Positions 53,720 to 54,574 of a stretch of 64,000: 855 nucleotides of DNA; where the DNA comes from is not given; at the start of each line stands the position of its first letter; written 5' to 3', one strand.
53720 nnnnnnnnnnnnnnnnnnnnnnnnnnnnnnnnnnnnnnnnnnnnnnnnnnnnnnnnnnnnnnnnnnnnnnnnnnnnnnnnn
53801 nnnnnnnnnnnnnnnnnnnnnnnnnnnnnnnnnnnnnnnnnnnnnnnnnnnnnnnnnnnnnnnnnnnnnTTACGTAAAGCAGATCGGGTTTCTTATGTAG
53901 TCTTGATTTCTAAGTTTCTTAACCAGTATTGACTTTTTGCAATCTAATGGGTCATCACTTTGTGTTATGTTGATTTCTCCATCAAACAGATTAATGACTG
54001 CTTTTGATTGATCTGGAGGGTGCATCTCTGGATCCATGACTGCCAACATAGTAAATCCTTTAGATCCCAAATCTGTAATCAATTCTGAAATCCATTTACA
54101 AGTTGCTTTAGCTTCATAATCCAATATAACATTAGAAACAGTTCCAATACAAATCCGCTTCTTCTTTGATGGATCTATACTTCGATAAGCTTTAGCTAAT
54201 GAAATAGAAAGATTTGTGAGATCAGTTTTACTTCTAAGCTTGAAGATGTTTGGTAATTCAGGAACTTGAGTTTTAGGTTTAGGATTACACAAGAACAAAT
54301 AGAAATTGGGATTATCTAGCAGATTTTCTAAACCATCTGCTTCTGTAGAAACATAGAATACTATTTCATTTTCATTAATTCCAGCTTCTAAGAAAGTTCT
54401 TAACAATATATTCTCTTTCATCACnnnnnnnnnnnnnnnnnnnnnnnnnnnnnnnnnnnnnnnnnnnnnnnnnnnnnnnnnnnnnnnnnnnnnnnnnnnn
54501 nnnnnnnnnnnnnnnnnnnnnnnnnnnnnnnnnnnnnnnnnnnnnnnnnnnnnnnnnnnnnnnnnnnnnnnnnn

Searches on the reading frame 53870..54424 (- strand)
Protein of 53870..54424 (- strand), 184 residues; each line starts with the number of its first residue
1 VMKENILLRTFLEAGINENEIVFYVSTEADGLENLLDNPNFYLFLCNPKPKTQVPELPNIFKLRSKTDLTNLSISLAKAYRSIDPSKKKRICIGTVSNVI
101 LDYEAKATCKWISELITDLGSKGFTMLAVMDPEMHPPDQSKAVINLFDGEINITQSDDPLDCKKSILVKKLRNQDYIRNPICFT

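Call 11: search_protein_families(library=pfam, proteins=[window:53870-54424:-], max_evalue=0.1)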
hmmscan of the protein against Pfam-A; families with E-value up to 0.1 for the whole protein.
window:53870-54424:- (184 aa): 2 families
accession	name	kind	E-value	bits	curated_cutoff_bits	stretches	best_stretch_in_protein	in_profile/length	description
PF06745.19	ATPase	-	2.3e-06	27.6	26.6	1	64-181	99-215/231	KaiC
PF24336.1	DUF7504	-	0.0077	17.2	27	1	63-151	84-177/179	Family of unknown function (DUF7504)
